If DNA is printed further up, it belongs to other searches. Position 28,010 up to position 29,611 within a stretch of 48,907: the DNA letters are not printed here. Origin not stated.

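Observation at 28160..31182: SAM-MTase, B12-type radical SAM and GT-B/zinc-ribbon enzyme cassette wedged between head and tail genes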

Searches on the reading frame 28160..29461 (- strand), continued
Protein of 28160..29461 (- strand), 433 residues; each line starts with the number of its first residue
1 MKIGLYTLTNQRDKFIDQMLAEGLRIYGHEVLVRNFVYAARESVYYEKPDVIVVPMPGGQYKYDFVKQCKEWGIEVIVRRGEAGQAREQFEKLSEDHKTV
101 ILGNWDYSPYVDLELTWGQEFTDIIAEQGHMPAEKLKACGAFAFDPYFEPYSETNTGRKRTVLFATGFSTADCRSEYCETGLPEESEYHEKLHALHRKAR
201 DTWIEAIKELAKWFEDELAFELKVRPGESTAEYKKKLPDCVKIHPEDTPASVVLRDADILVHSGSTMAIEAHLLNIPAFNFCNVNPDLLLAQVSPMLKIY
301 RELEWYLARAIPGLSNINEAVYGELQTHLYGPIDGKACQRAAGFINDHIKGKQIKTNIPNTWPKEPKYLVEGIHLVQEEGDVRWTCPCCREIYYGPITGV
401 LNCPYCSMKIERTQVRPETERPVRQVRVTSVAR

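Call 31: fold_search(model_id=the predicted structure, library=pdb)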
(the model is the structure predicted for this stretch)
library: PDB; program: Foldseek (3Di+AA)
matches with E <= 10: 1454; with E <= 0.001: 153
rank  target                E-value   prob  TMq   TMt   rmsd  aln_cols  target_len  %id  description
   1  1v4v_A                3.4e-11  1.00  0.46  0.52   8.2       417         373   14  Crystal Structure Of UDP-N-Acetylglucosamine 2-Epimerase From Thermus Thermophilus HB8 (released 2003-12-02)
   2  8sxw_A                3.5e-10  1.00  0.49  0.57   6.2       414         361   13  X-ray crystal structure of UDP- 2,3-diacetamido-2,3-dideoxy-glucuronic acid-2-epimerase from Thermus thermophilus stra (released 2023-09-13)
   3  8sye_A                3.9e-10  1.00  0.50  0.58   6.2       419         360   13  X-ray crystal structure of UDP-2,3-diacetamido-2,3-dideoxy-glucuronic acid-2-epimerase from Thermus thermophilus strai (released 2023-09-13)
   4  8sye_B                6.2e-10  1.00  0.50  0.59   5.6       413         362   14  X-ray crystal structure of UDP-2,3-diacetamido-2,3-dideoxy-glucuronic acid-2-epimerase from Thermus thermophilus strai (released 2023-09-13)
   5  8sya_A                7.9e-10  1.00  0.49  0.58   6.2       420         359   13  X-ray crystal structure of UDP-2,3-diacetamido-2,3-dideoxy-glucuronic acid-2-epimerase from Thermus thermophilus strai (released 2023-09-13)
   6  1v4v_B                1.1e-09  1.00  0.49  0.55   8.7       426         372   14  Crystal Structure Of UDP-N-Acetylglucosamine 2-Epimerase From Thermus Thermophilus HB8 (released 2003-12-02)
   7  8syd_B                1.5e-09  1.00  0.51  0.59   6.2       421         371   13  X-ray crystal structure of UDP-2,3-diacetamido-2,3-dideoxy-glucuronic acid-2-epimerase from Thermus thermophilus strai (released 2023-09-13)
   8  8sy0_A                1.5e-09  1.00  0.49  0.57   6.4       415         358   14  X-ray crystal structure of UDP- 2,3-diacetamido-2,3-dideoxy-glucuronic acid-2-epimerase from Thermus thermophilus stra (released 2023-09-13)
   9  8sxv_B                1.6e-09  1.00  0.48  0.56   6.7       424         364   14  X-ray crystal structure of UDP- 2,3-diacetamido-2,3-dideoxy-glucuronic acid-2-epimerase from Thermus thermophilus stra (released 2023-09-13)
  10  8sy9_B                2.4e-09  1.00  0.49  0.57   6.3       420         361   13  X-ray crystal structure of UDP-2,3-diacetamido-2,3-dideoxy-glucuronic acid-2-epimerase from Thermus thermophilus strai (released 2023-09-13)
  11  9cm8_A                2.7e-09  1.00  0.46  0.51   8.3       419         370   14  UDP-GlcNAc 2-epimerase MnaA of Paenibacillus alvei (released 2024-10-02)
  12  8syb_B                3.2e-09  1.00  0.52  0.60   5.6       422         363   14  X-ray crystal structure of UDP-2,3-diacetamido-2,3-dideoxy-glucuronic acid-2-epimerase from Thermus thermophilus strai (released 2023-09-13)
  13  7vza_H                3.2e-09  1.00  0.46  0.54   6.7       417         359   15  The crystal structure of Non-hydrolyzing UDPGlcNAc 2-epimerase in complex with UDP (released 2022-11-16)
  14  7vza_C                3.4e-09  1.00  0.45  0.54   6.9       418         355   16  The crystal structure of Non-hydrolyzing UDPGlcNAc 2-epimerase in complex with UDP (released 2022-11-16)
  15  8sxw_B                3.6e-09  1.00  0.48  0.56   6.9       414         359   13  X-ray crystal structure of UDP- 2,3-diacetamido-2,3-dideoxy-glucuronic acid-2-epimerase from Thermus thermophilus stra (released 2023-09-13)
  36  8a0m_C                5.8e-08  1.00  0.47  0.21   7.2       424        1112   13  Capsular polysaccharide synthesis multienzyme in complex with capsular polymer fragment (released 2023-04-26)
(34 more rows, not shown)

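Call 36: search_protein_families(library=ncbifam, proteins=[L024:3696-4682:+, L024:4633-5553:+, L024:5645-6910:+, L024:6907-7401:+, L024:7304-7999:+, L024:8001-9275:+, L024:9239-9817:+, L026:7181-7963:+, L026:9326-9958:+, L005:7316-7984:+], max_evalue=0.001)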
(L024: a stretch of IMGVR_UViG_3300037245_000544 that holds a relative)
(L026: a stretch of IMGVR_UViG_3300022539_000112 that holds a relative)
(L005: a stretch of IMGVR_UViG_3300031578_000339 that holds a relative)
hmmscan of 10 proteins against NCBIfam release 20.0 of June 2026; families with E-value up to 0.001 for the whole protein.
L024:3696-4682:+ (328 aa): 2 families
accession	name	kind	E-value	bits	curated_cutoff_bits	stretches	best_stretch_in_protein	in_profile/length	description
TIGR03586.1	PseI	equivalog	1.3e-97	326.9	340.25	1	1-287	3-301/327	pseudaminic acid synthase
TIGR03569.1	NeuB_NnaB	equivalog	2.1e-65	220.9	399.65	1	1-280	2-295/329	N-acetylneuraminate synthase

L024:4633-5553:+ (306 aa): 31 families (the best 25 are shown)
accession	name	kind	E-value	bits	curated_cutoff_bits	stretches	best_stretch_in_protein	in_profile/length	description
TIGR03589.1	PseB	equivalog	7.3e-116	386.6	407.75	1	2-287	3-290/324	UDP-N-acetylglucosamine 4,6-dehydratase (inverting)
TIGR04130.1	FnlA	equivalog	5.6e-64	216.2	730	1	3-271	4-279/337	UDP-N-acetylglucosamine 4,6-dehydratase/5-epimerase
TIGR04180.1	EDH_00030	hypoth_equivalog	9.1e-22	77.5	475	1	6-227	1-242/297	NAD-dependent 4,6-dehydratase LegB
TIGR01179.1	galE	equivalog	1.6e-18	66.6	262.3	1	5-168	1-180/332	UDP-glucose 4-epimerase GalE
NF041293.1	G6PDh_Azf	equivalog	1.9e-15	57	400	1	4-155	3-142/252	NAD-dependent glucose-6-phosphate dehydrogenase Azf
TIGR01181.1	dTDP_gluc_dehyt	equivalog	3.5e-15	55.9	365.1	1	5-158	1-158/321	dTDP-glucose 4,6-dehydratase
TIGR01214.1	rmlD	equivalog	1.4e-14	53.9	224.05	1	6-153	2-144/285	dTDP-4-dehydrorhamnose reductase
TIGR03466.1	HpnA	hypoth_equivalog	1.2e-13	50.6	367.65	1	5-148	2-138/327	hopanoid-associated sugar epimerase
NF042422.1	oxyalk_red_OleD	equivalog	2.4e-13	50.1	580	1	5-137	2-127/329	2-alkyl-3-oxoalkanoate reductase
TIGR02622.1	CDP_4_6_dhtase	equivalog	6e-13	48.7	278.45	1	2-128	3-133/352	CDP-glucose 4,6-dehydratase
NF042423.1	oxyalk_red_Shew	equivalog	1.3e-12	47.4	580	1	4-125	9-119/331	2-alkyl-3-oxoalkanoate reductase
TIGR02197.1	heptose_epim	equivalog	6.7e-11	41.9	274.6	1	6-168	1-174/316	ADP-glyceromanno-heptose 6-epimerase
NF052578.1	StrlDmthSdmBMthl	equivalog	2.4e-10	40.7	600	1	6-138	3-126/328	sterol demethylase protein SdmB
TIGR01746.1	Thioester-redct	subfamily_domain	5.2e-10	39.1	213.35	1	5-158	1-173/371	thioester reductase domain-containing protein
NF005539.0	PRK07201.1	equivalog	2.8e-09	36.3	549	1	6-111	3-112/657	SDR family oxidoreductase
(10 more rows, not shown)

L024:5645-6910:+ (421 aa): 69 families (the best 25 are shown)
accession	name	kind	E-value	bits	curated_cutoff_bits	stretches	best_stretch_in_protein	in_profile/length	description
NF004856.0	PRK06209.1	equivalog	9.7e-87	291.3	486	1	10-418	7-438/450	glutamate-1-semialdehyde 2,1-aminomutase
NF000818.0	PRK00062.1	subfamily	1.6e-72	244.6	398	1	11-395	3-425/429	glutamate-1-semialdehyde 2,1-aminomutase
TIGR00713.1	hemL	equivalog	6.8e-71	239.1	527.3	1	14-340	2-349/423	glutamate-1-semialdehyde 2,1-aminomutase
NF041362.1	GntE_guanitoxin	equivalog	7.9e-57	192.7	525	2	168-342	182-363/426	guanitoxin biosynthesis PLP-dependent transaminase GntE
NF009055.0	PRK12389.1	equivalog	1.6e-54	185.2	637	1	13-335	5-349/431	glutamate-1-semialdehyde 2,1-aminomutase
TIGR00707.1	argD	subfamily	1.8e-46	158.7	410.05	1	44-332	9-314/381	acetylornithine/succinylornithine family transaminase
NF005993.0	PRK08117.1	subfamily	5.1e-46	157.1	574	2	157-325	172-344/433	aspartate aminotransferase family protein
NF004426.0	PRK05769.1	equivalog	9.8e-45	153.1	552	2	189-329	215-360/441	acetyl ornithine aminotransferase family protein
NF002874.0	PRK03244.1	equivalog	2.2e-41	142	457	1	42-327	23-322/399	acetylornithine transaminase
NF006368.0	PRK08593.1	equivalog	7.7e-40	136.8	570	2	186-329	200-350/448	aspartate aminotransferase family protein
NF002797.0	PRK02936.1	equivalog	1.3e-39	136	496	1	44-329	11-308/385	acetylornithine transaminase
NF001864.0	PRK00615.1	equivalog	2.9e-38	131.6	706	1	11-315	4-330/433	glutamate-1-semialdehyde aminotransferase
TIGR00700.1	GABAtrnsam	equivalog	9.5e-38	129.9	506.65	2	189-328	194-337/420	4-aminobutyrate--2-oxoglutarate transaminase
NF006228.0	PRK08360.1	equivalog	1.6e-37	129.2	608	2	190-324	202-340/443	aspartate aminotransferase family protein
NF005376.0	PRK06918.1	equivalog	3.1e-35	121.4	676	2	191-327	218-358/451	4-aminobutyrate--2-oxoglutarate transaminase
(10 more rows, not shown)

L024:6907-7401:+ (164 aa): 3 families
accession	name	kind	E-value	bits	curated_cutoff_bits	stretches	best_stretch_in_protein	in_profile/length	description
TIGR03585.1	PseH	equivalog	5.3e-09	36.3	93.1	1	10-153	10-153/156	UDP-4-amino-4,6-dideoxy-N-acetyl-beta-L-altrosamine N-acetyltransferase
NF005840.0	PRK07757.1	equivalog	0.00034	20.6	154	1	43-131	37-123/153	N-acetyltransferase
TIGR01575.1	rimI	equivalog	0.00089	19.4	86.4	0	38-145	22-122/132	ribosomal protein S18-alanine N-acetyltransferase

L024:7304-7999:+ (231 aa): 1 family
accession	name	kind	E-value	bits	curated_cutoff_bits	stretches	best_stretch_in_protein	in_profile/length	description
TIGR04421.1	FemAB_IMCC1989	hypoth_equivalog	6.4e-21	74.9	250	1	74-228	165-339/345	FemAB family protein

L024:8001-9275:+ (424 aa): 2 families
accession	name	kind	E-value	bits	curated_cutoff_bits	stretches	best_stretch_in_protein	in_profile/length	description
NF046086.1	BFO_1060_trans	domain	2.3e-23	82.9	200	1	3-346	2-363/365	BFO_1060 family glycosyltransferase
TIGR04396.2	surf_polysacc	subfamily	8.7e-22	77.9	125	1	9-352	7-368/427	surface carbohydrate biosynthesis protein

L024:9239-9817:+ (192 aa): 6 families
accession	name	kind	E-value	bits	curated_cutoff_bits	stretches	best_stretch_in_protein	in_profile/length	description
NF009905.0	PRK13368.1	subfamily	3e-14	52.9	255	1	14-117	5-115/243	3-deoxy-manno-octulosonate cytidylyltransferase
NF003952.0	PRK05450.1-5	subfamily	1.5e-13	50.4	193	1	14-119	5-119/250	3-deoxy-manno-octulosonate cytidylyltransferase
NF003948.0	PRK05450.1-1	equivalog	1.7e-08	34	281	1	13-119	7-123/248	3-deoxy-manno-octulosonate cytidylyltransferase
NF003950.0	PRK05450.1-3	subfamily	4.4e-07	29.5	234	1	13-119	4-120/248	3-deoxy-manno-octulosonate cytidylyltransferase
TIGR00466.1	kdsB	equivalog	4.5e-06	26.3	155.2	1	14-111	5-111/241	3-deoxy-manno-octulosonate cytidylyltransferase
TIGR03584.1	PseF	equivalog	0.00028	20.6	205.7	0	15-64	3-51/222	pseudaminic acid cytidylyltransferase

L026:7181-7963:+ (260 aa): 1 family
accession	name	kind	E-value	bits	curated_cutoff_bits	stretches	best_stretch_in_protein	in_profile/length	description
TIGR04421.1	FemAB_IMCC1989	hypoth_equivalog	0.00047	19.5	250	0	98-255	156-341/345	FemAB family protein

L026:9326-9958:+ (210 aa): 0 families

L005:7316-7984:+ (222 aa): 0 families

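Call 39: find_related_loci(query=A1, collection=genome_contigs, flank=10000)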
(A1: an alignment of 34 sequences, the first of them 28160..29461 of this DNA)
Query A1 (433 aa) in genome_contigs; peptide patterns used: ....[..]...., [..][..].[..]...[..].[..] (x = any residue, [..] = any of these).
33 stretches matched a pattern; 1 encode a relative of the query (tblastn E <= 1e-3); 1 distinct loci.
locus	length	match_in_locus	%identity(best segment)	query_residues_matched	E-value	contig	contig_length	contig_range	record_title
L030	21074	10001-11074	29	2-352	1e-29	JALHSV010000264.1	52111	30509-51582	MAG: Thermodesulfovibrionales bacterium isolate PFL7 seq_1405293, whole genome shotgun sequence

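Call 48: search_protein_families(library=pfam, proteins=[L022:6997-7917:+, L022:9666-10811:+, L022:10789-11529:+, L022:11513-12409:+, L022:13637-14554:+, L018:2531-3481:+, L018:3451-4182:+, L018:4118-5266:+, L023:3590-4519:+, L026:9326-9958:+], max_evalue=0.01)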
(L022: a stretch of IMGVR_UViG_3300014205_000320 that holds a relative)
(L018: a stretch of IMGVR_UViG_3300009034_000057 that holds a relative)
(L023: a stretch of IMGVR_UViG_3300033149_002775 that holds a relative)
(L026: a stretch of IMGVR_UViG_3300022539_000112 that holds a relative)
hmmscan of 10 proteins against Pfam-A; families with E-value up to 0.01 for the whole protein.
L022:6997-7917:+ (306 aa): 0 families

L022:9666-10811:+ (381 aa): 0 families

L022:10789-11529:+ (246 aa): 2 families
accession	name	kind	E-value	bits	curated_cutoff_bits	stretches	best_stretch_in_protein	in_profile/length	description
PF02348.25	CTP_transf_3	-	7.3e-18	65.6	22.6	1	18-152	2-129/217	Cytidylyltransferase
PF12804.13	NTP_transf_3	-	2.1e-05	25.2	27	1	19-158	2-131/160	MobA-like NTP transferase domain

L022:11513-12409:+ (298 aa): 2 families
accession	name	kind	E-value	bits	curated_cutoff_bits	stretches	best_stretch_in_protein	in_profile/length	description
PF04055.27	Radical_SAM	-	7.4e-16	59.2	29.5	1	36-197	1-164/166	Radical SAM superfamily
PF13186.11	SPASM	-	4.3e-13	49.8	21.5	1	226-292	1-66/67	Iron-sulfur cluster-binding domain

L022:13637-14554:+ (305 aa): 1 family
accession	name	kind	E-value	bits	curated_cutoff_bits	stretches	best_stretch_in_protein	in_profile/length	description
PF03102.20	NeuB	-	1e-61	208.9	22.1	1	51-277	2-241/241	NeuB family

L018:2531-3481:+ (316 aa): 1 family
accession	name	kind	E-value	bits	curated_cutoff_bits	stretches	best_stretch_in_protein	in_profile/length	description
PF04055.27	Radical_SAM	-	5.7e-10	40.1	29.5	1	12-80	1-72/166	Radical SAM superfamily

L018:3451-4182:+ (243 aa): 3 families
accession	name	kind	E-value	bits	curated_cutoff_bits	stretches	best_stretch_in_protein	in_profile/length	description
PF00535.33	Glycos_transf_2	-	2.9e-17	63.6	23.3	2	19-76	1-59/168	Glycosyl transferase family 2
PF10111.15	Glyco_tranf_2_2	-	7.4e-05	22.8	27.3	1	20-131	2-104/276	Glycosyltransferase like family 2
PF13641.12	Glyco_tranf_2_3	-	0.0041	17.6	27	0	18-139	3-117/230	Glycosyltransferase like family 2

L018:4118-5266:+ (382 aa): 0 families

L023:3590-4519:+ (309 aa): 0 families

L026:9326-9958:+ (210 aa): 0 families

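Call 61: search_solved_structures(query=A1, max_evalue=1)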
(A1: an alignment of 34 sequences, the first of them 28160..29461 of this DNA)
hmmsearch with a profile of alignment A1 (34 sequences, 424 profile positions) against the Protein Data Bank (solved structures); distinct sequences matched with E-value up to 1: 4.
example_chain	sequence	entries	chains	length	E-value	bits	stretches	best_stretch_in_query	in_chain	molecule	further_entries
2r4g_A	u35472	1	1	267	0.057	15.2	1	280-340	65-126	Telomerase reverse transcriptase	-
5c9h_A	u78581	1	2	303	0.079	14.8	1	280-340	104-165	Telomerase reverse transcriptase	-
2pmz_P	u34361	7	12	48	0.16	13.8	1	383-419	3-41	DNA-directed RNA polymerase subunit P | DNA-DIRECTED RNA POLYMERASE RPO12 SUBUNIT | RNA POLYMERASE SUBUNIT 12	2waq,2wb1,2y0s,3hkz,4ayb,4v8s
4n0g_A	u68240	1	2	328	0.53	12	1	326-385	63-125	Protein phosphatase 2C 37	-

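Call 66: search_protein_families(library=phrogs, proteins=[L022:1557-3383:+, L022:4714-5760:+, L022:5786-6904:+, L022:6997-7917:+, L022:9666-10811:+, L023:3-1103:+, L023:5332-6819:+, L023:6823-8592:+, L018:4118-5266:+, L017:9449-10561:+], max_evalue=0.001)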
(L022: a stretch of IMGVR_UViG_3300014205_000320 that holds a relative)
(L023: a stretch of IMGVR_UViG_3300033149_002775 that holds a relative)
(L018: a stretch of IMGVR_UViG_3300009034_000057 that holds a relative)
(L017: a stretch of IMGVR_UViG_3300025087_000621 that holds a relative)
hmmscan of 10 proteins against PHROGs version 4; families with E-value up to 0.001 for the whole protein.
L022:1557-3383:+ (608 aa): 0 families

L022:4714-5760:+ (348 aa): 0 families

L022:5786-6904:+ (372 aa): 1 family
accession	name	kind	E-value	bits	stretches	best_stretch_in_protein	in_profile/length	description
phrog_9953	-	head and packaging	0.00047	20.6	0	46-140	43-137/329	major head protein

L022:6997-7917:+ (306 aa): 0 families

L022:9666-10811:+ (381 aa): 0 families

L023:3-1103:+ (366 aa): 3 families
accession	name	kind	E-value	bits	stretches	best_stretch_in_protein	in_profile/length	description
phrog_10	-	head and packaging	1.3e-36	127.9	1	43-346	352-629/752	major head protein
phrog_617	-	head and packaging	2e-18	67.7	1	118-321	393-590/626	major head protein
phrog_2263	-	head and packaging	0.00087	19.3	0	14-309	235-504/551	major head protein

L023:5332-6819:+ (495 aa): 0 families

L023:6823-8592:+ (589 aa): 0 families

L018:4118-5266:+ (382 aa): 0 families

L017:9449-10561:+ (370 aa): 1 family
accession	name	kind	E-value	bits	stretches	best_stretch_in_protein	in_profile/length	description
phrog_424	-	moron, auxiliary metabolic gene and host takeover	4.2e-05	23.7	1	19-63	144-188/460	phosphoadenosine phosphosulfate reductase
